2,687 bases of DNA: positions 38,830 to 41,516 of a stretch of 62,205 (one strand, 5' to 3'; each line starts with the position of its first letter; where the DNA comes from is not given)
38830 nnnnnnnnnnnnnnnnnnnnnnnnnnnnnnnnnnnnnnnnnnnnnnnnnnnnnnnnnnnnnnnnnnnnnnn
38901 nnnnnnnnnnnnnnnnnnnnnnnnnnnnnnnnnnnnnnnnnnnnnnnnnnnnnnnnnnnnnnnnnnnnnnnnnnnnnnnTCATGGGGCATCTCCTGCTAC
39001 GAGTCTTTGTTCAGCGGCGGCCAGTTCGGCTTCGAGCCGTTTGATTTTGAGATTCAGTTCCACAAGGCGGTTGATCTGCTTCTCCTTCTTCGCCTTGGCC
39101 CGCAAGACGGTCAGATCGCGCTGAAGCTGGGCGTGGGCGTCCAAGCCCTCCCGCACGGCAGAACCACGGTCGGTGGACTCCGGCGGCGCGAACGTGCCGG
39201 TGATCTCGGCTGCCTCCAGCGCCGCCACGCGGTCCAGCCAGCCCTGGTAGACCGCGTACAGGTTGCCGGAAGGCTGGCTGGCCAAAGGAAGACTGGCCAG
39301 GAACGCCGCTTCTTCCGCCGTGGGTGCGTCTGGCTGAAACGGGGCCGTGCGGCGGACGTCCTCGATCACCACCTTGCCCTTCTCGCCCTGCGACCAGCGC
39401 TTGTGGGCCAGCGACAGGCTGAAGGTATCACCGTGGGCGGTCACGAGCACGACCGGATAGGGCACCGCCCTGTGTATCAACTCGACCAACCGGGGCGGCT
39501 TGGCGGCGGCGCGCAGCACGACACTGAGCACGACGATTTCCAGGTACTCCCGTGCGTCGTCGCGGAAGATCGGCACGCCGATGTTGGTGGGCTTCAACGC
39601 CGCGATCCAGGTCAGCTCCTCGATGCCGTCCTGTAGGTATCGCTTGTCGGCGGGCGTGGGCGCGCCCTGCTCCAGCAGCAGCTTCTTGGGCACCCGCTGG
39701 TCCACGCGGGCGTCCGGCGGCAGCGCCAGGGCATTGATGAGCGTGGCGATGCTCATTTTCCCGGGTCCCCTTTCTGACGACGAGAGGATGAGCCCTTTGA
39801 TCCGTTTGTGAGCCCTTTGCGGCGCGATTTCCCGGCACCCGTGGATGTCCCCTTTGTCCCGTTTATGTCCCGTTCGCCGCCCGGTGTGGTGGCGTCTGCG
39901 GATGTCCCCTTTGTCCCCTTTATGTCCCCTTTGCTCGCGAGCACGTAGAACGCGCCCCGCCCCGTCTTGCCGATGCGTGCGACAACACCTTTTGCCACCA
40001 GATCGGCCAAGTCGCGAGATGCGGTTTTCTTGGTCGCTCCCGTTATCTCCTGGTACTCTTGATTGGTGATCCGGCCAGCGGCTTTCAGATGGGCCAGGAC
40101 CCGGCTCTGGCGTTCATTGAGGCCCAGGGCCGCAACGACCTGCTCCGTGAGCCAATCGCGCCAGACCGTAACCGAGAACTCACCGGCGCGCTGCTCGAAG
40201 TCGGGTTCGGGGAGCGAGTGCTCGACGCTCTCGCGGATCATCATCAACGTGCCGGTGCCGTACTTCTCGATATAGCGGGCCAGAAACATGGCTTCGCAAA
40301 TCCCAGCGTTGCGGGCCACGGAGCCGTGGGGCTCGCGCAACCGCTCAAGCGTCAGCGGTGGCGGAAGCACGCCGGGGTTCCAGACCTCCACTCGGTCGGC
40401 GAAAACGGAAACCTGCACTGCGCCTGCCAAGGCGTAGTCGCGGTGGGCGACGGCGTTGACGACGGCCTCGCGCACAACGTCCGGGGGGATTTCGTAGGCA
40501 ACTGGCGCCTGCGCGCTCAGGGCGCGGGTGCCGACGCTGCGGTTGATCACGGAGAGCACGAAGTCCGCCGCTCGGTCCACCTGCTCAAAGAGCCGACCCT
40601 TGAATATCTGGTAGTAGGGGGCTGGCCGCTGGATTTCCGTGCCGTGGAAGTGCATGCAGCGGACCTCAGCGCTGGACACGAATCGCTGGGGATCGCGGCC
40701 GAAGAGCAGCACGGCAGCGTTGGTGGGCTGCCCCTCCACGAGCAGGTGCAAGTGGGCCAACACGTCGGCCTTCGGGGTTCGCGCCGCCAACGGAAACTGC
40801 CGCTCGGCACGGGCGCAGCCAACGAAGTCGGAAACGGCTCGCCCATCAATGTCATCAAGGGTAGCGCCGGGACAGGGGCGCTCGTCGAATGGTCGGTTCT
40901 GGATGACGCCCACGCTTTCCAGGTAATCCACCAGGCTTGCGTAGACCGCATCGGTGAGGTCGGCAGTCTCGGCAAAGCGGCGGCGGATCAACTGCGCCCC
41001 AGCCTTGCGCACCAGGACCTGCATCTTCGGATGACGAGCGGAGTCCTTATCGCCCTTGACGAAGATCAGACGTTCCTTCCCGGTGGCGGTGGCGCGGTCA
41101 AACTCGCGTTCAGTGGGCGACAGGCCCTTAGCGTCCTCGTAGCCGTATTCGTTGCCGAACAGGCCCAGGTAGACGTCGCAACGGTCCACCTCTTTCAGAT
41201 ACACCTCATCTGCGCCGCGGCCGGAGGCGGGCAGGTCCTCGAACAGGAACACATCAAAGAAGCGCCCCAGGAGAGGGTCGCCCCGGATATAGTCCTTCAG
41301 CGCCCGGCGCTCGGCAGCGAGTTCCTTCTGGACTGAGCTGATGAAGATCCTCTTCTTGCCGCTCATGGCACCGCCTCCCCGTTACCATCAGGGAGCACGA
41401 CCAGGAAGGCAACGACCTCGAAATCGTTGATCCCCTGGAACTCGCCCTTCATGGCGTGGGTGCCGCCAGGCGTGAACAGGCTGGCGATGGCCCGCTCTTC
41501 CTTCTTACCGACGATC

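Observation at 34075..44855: Six-gene HTH / SNF2 / DUF4062-AlbA_2 / DUF4391 / DUF262-Mod / Type III Res operon with no intact methyltransferase: candidate undescribed defence system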

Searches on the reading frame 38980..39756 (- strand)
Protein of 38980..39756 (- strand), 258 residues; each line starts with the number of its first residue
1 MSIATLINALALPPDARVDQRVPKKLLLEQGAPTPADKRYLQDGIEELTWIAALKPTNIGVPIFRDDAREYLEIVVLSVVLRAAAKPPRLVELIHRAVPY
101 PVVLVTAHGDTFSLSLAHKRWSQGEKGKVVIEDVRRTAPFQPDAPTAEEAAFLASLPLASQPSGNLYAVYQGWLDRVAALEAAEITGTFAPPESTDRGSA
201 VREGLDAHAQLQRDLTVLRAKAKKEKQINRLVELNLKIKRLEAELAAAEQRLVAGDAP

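Call 3: search_protein_families(library=pfam, proteins=[window:38980-39756:-], max_evalue=0.01)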
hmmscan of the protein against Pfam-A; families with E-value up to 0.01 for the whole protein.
window:38980-39756:- (258 aa): 1 family
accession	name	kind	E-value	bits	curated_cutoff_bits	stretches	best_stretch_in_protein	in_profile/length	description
PF14335.11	DUF4391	-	2.2e-73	247.4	29.9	1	10-245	1-232/232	Domain of unknown function (DUF4391)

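Call 4: search_protein_families(library=padloc, proteins=[window:38980-39756:-], max_evalue=0.01)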
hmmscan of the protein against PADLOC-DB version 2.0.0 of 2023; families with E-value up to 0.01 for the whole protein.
window:38980-39756:- (258 aa): 0 families

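Call 37: search_protein_families(library=ncbifam, proteins=[window:38980-39756:-], max_evalue=0.001)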
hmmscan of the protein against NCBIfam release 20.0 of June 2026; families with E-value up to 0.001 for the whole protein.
window:38980-39756:- (258 aa): 0 families

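Call 58: search_solved_structures(query=A1, max_evalue=10)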
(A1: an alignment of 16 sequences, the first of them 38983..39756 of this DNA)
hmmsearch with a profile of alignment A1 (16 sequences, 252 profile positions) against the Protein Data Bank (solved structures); distinct sequences matched with E-value up to 10: 1.
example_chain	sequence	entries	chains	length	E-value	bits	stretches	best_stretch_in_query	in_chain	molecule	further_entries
1gff_2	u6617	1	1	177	0.71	12.4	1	145-199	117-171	BACTERIOPHAGE G4 CAPSID PROTEINS GPF, GPG, GPJ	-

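Call 68: search_protein_representatives(protein=window:38983-39756:-)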
Query: 258 residues. Proteins with E-value up to 0.001 (for the whole library): 1383; up to 1e-10: 876; up to 1e-30: 314. The best 150 are listed.
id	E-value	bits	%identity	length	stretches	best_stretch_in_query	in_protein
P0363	4.2e-98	344.3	67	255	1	5-252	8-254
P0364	4.0e-94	331.3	64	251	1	1-251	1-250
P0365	2.0e-89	315.9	62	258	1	1-254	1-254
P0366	1.2e-88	313.4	57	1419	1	3-255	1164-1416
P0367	4.8e-83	295.0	57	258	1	5-257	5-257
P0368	2.9e-77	276.1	76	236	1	1-169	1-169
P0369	4.0e-76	272.4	56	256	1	1-250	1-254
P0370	8.6e-74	264.8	62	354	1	1-202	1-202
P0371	2.2e-73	263.4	54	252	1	1-248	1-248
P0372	1.4e-71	257.5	53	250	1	1-249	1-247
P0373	5.0e-71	255.7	54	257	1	7-256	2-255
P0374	2.4e-70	253.5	52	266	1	3-253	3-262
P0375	6.9e-70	252.0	51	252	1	5-251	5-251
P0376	2.0e-69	250.4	50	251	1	6-254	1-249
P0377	8.3e-69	248.4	51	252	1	5-250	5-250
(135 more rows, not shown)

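Call 78: predict_structure(alignment_id=A2)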
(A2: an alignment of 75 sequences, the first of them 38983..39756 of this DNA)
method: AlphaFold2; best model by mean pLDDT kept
length: 258 residues; sequences in the alignment: 75
mean_pLDDT: 96.6   pTM: 0.92
mean pLDDT of the five models: 96.6, 96.2, 96.2, 96.1, 95.8
residues with pLDDT >= 90: 248; 70-90: 7; 50-70: 3; < 50: 0
segments of 3 or more residues with pLDDT < 50: none
pLDDT, mean of each block of 10 residues (from residue 1): 92 98 97 94 98 98 98 98 98 97 98 98 94 97 97 98 98 98 98 96 96 98 98 98 97 82
secondary structure, 60 per line:
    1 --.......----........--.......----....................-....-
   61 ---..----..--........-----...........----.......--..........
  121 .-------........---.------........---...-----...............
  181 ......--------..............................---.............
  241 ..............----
elements in order: H3-9 E17-21 H24-30 H35-44 E45-54 H56-59 E74-81 H87-97 E102-108 E111-121 E129-136 H147-154 H166-186 H195-224 H228-254

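Call 80: fold_search(model_id=the predicted structure, library=pdb)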
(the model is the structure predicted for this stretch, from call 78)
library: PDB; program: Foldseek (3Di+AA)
matches with E <= 10: 379; with E <= 0.001: 0
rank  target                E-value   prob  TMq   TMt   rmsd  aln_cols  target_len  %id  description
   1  5gz3_A                7.7e-02  0.23  0.20  0.16  17.9       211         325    7  Structure of D-amino acid dehydrogenase in complex with NADP (released 2017-04-12)
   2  6yuf_A                9.2e-02  0.21  0.16  0.12  18.2       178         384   11  Cohesin complex with loader gripping DNA (released 2020-08-19)
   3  5o9e_A                9.2e-02  0.12  0.13  0.15  10.7       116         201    9  Crystal structure of the Imp4-Mpp10 complex from Chaetomium thermophilum (released 2017-08-30)
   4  7mq8_SM               1.2e-01  0.14  0.14  0.13   9.9        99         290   14  Cryo-EM structure of the human SSU processome, state pre-A1 (released 2021-09-22)
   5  7mqa_SM               1.4e-01  0.14  0.14  0.14   9.8        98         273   14  Cryo-EM structure of the human SSU processome, state post-A1 (released 2021-09-22)
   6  9qhi_A                1.5e-01  0.14  0.17  0.16  20.5       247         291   11  Structure of UBA6-UbDha-BIRC6 trapped ternary complex (cluster 0) (released 2025-10-29)
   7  9qiw_CJ               1.5e-01  0.07  0.12  0.12  15.5       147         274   12  Human pre-60S - State 3 (released 2025-04-30)
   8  5gz1_B                1.6e-01  0.18  0.21  0.17  17.0       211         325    9  Structure of substrate/cofactor-free D-amino acid dehydrogenase (released 2017-04-12)
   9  8eth_x                1.6e-01  0.14  0.14  0.12  11.3       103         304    9  Ytm1 associated 60S nascent ribosome State 1B (released 2022-11-30)
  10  8fkp_NS               1.8e-01  0.12  0.14  0.12  11.2       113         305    8  Human nucleolar pre-60S ribosomal subunit (State A1) (released 2023-07-12)
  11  3bio_B                2.0e-01  0.20  0.20  0.18  16.5       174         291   11  Crystal structure of oxidoreductase (Gfo/Idh/MocA family member) from Porphyromonas gingivalis W83 (released 2007-12-25)
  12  8rl2_CJ               2.0e-01  0.08  0.13  0.12  15.8       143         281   11  Human pre-60S - State 5 (released 2025-01-15)
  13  3qku_A                2.8e-01  0.44  0.22  0.16  15.9       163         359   10  Mre11 Rad50 binding domain in complex with Rad50 and AMP-PNP (released 2011-03-30)
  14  8ir3_T                2.8e-01  0.09  0.12  0.12  11.0       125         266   11  human nuclear pre-60S ribosomal particle - State B' (released 2023-08-09)
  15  6c0f_I                2.8e-01  0.09  0.14  0.13  12.2       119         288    8  Yeast nucleolar pre-60S ribosomal subunit (state 2) (released 2018-03-14)
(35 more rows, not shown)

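Call 82: fold_search(model_id=the predicted structure, library=viral)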
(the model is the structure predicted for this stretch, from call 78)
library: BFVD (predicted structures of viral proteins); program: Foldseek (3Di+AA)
matches with E <= 10: 497; with E <= 0.001: 0
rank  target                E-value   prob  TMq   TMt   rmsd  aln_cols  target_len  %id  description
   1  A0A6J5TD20            2.8e-02  0.51  0.22  0.20  15.9       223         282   11  Uncharacterized protein [uncultured Caudovirales phage]
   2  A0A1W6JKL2            1.1e-01  0.60  0.22  0.29  16.3       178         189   12  Uncharacterized protein [Lactococcus phage AM4]
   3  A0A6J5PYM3            1.3e-01  0.10  0.14  0.11   9.8       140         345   13  Uncharacterized protein [uncultured Caudovirales phage]
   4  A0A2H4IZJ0            1.5e-01  0.69  0.23  0.23  19.6       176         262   11  Uncharacterized protein [uncultured Caudovirales phage]
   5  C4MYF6                1.5e-01  0.12  0.15  0.17  15.2       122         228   11  Outer capsid protein VP2 (Fragment) [Epizootic hemorrhagic disease virus]
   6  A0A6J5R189            1.9e-01  0.97  0.27  0.46   8.4       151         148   10  Uncharacterized protein [uncultured Caudovirales phage]
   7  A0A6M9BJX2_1          1.9e-01  0.15  0.19  0.05  17.6       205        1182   11  RNA-directed RNA polymerase [Kummerowia striata picorna-like virus]
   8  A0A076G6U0            2.3e-01  0.16  0.16  0.14  11.7       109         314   14  Exopolyphosphatase [Bacillus phage Bobb]
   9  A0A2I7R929            2.4e-01  0.30  0.21  0.31  17.2       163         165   13  (no name in the UniProt tables at hand)
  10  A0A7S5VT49            2.6e-01  0.14  0.16  0.08  10.8       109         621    6  (no name in the UniProt tables at hand)
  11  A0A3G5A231            2.7e-01  0.13  0.11  0.08   7.1        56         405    9  Disease resistance R13L4/SHOC-2-like LRR domain-containing protein [Harvfovirus sp.]
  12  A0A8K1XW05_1          2.9e-01  0.03  0.09  0.02  17.3       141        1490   13  (no name in the UniProt tables at hand)
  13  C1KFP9                3.1e-01  0.35  0.21  0.27  24.8       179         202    8  Uncharacterized protein [Lactobacillus phage Lb338-1]
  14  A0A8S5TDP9            3.1e-01  0.06  0.11  0.18  14.4       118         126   14  Uncharacterized protein [Myoviridae sp. ct3pM2]
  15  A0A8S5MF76            3.9e-01  0.11  0.17  0.07   9.9       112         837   12  Tail protein [Siphoviridae sp. ctYh54]
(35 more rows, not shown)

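Call 92: find_related_loci(query=A2, collection=viral_contigs, flank=8000)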
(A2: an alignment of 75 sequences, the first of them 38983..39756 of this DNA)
Query A2 (258 aa) in viral_contigs; peptide patterns used: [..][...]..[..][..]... (x = any residue, [..] = any of these).
18 stretches matched a pattern; 11 encode a relative of the query (tblastn E <= 1e-3); 11 distinct loci.
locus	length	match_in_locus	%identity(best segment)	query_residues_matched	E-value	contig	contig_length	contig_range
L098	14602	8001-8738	71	1-246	6e-117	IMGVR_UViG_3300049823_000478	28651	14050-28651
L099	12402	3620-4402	53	1-252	2e-79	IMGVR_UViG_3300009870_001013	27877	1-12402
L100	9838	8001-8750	52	1-252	6e-78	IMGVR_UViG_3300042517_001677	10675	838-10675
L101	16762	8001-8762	50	1-252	2e-72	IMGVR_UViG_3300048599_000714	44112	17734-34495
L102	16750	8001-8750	32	1-252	1e-46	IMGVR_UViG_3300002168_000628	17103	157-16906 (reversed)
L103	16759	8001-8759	33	1-255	1e-45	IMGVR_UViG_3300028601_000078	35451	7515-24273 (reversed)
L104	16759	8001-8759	33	1-255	1e-45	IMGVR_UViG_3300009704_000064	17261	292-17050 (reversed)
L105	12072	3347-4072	32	1-244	7e-42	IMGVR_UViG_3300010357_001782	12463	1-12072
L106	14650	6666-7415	31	1-252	1e-41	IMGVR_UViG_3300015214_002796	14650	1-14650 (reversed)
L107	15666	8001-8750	31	1-252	2e-41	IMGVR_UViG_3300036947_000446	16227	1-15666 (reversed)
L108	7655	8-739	31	7-252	6e-41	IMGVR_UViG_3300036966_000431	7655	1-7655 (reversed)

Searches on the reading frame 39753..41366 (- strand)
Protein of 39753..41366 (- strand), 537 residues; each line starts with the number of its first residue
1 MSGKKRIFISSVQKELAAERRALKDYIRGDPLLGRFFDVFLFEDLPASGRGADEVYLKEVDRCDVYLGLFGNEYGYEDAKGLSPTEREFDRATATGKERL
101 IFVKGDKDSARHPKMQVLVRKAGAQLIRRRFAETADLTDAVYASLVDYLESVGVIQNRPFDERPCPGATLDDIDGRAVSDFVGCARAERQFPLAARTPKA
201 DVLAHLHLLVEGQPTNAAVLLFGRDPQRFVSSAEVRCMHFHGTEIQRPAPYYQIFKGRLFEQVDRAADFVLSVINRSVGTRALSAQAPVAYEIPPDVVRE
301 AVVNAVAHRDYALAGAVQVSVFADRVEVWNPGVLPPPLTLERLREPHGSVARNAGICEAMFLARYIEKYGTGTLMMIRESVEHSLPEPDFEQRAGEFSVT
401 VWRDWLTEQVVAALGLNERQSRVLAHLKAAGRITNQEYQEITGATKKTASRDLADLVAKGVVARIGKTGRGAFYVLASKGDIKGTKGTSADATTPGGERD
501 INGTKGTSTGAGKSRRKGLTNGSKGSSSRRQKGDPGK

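Call 3: search_protein_families(library=pfam, proteins=[window:39753-41366:-], max_evalue=0.01)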
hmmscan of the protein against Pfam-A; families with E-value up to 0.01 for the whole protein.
window:39753-41366:- (537 aa): 7 families
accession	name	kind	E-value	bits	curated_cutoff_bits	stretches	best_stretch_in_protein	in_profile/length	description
PF13271.11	DUF4062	-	4.3e-21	75.3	24.7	1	6-92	1-82/82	Domain of unknown function (DUF4062)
PF13749.12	HATPase_c_4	-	8.6e-20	71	26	1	316-401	3-89/89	Putative ATP-dependent DNA helicase recG C-terminal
PF13412.12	HTH_24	-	0.00037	20.4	21.9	1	416-462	1-47/48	Winged helix-turn-helix DNA-binding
PF12802.13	MarR_2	-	0.00053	20.5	27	1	414-464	1-52/61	MarR family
PF25213.1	HVO_A0261_N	-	0.00065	20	35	1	412-467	5-59/86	HVO_A0261 N-terminal domain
PF06163.17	DUF977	-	0.00096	19.7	22.1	1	420-469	14-63/134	Bacterial protein of unknown function (DUF977)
PF01978.25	TrmB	-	0.0085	16.4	25.6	0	413-468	3-58/68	Sugar-specific transcriptional regulator TrmB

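Call 4: search_protein_families(library=padloc, proteins=[window:39753-41366:-], max_evalue=0.01)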
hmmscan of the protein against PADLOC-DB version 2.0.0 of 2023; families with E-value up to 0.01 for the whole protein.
window:39753-41366:- (537 aa): 9 families
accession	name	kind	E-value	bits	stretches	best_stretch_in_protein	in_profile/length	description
PDLC02402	Aga_SIR2-PNTD1-PNTD2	-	9.4e-16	55.1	1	157-334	308-483/876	Class I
PDLC02394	pAgo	-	1.9e-12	43.8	1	215-400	232-433/1121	-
PDLC02418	Aga_SIR2-Kinase-PNTD1-PNTD2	-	1.1e-11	41.7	1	195-334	206-361/756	Class I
PDLC01879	CARF3--CARF_TM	-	1.3e-05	23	1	414-482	152-215/222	-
PDLC03963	SoFic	-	8.7e-05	20.1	1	404-475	279-350/361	-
PDLC01044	Csa3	-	0.0002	19.3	1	410-482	128-192/194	Type I-A associated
PDLC01858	CARF3--CARF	-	0.0004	18.4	1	411-467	137-192/204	-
PDLC01457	WYL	-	0.00094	16.8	1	418-477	4-60/229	"CAS-I,CAS-II,CAS-III,CAS-IV,CAS-V,CAS-VI; associated_signaling"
PDLC01857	CARF3--CARF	-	0.0091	13.6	0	410-469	123-180/201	-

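Call 16: find_homologous_proteins(query=window:39753-41366:-)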
Query window:39753-41366:- (537 aa): 5775 proteins with E <= 0.001 among 8000 candidates; the best 120 are listed.
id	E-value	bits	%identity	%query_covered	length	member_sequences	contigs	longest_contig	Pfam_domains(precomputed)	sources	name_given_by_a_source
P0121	0.0e+0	1203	100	100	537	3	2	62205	PF13749.13,PF13271.12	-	-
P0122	0.0e+0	1015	85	100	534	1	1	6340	PF13749.13,PF13271.12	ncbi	-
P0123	1.7e-278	943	81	96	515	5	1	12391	PF13749.13,PF13271.12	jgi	jgi:predicted HTH transcriptional regulator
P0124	8.3e-272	921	80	96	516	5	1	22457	PF13749.13,PF13271.12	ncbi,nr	ncbi:MAG: DUF4062 domain-containing protein [Rhodopirellula sp.]|nr:DUF4062 domain-containing protei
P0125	1.9e-268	909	79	96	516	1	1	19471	PF13749.13,PF13271.12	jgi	jgi:predicted HTH transcriptional regulator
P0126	3.5e-249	846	72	99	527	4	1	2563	PF13749.13,PF13271.12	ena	-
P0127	5.2e-247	839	72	99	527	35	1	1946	PF13749.13,PF13271.12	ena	-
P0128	3.6e-245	833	71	99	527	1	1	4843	PF13749.13,PF13271.12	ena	-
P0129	6.2e-245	832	75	92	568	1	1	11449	PF13749.13,PF13271.12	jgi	-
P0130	9.9e-244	828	75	89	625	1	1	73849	PF13749.13,PF21247.4,PF13271.12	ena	-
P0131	3.5e-242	823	71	96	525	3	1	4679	PF13749.13,PF13271.12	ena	-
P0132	3.9e-242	823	72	96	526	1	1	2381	PF13749.13,PF13271.12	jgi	jgi:predicted HTH transcriptional regulator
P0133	1.5e-239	814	69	99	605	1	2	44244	PF13749.13,PF21247.4,PF13271.12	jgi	jgi:predicted HTH transcriptional regulator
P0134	2.2e-237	807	68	99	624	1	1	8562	PF13749.13,PF21247.4,PF13271.12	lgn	-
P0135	2.0e-233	794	72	90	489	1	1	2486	PF13749.13,PF13271.12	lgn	-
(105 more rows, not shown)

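Call 17: find_encoding_contigs(protein=P0121, flank=10000, max_places=6)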
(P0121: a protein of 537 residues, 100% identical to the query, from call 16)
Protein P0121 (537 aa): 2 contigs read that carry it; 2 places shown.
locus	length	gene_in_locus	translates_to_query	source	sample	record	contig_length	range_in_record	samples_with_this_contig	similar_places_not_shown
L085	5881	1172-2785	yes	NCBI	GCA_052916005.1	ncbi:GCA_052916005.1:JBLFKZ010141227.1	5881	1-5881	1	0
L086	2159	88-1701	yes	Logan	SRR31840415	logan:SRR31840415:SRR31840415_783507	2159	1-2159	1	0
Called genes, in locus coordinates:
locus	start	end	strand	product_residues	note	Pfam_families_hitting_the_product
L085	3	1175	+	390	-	?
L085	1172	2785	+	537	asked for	PF13271:DUF4062, PF13749:HATPase_c_4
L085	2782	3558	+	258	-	PF14335:DUF4391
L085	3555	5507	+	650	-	PF03235:GmrSD_N, PF01555:N6_N4_Mtase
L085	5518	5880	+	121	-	?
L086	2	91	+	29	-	?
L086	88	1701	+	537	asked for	PF13271:DUF4062, PF13749:HATPase_c_4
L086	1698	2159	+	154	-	?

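Call 37: search_protein_families(library=ncbifam, proteins=[window:39753-41366:-], max_evalue=0.001)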
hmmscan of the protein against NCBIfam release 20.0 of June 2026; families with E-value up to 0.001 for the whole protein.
window:39753-41366:- (537 aa): 1 family
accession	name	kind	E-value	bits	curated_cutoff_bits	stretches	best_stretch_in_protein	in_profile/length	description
NF033788.1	HTH_metalloreg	subfamily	0.00082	19.1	55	0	410-478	4-70/77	metalloregulator ArsR/SmtB family transcription factor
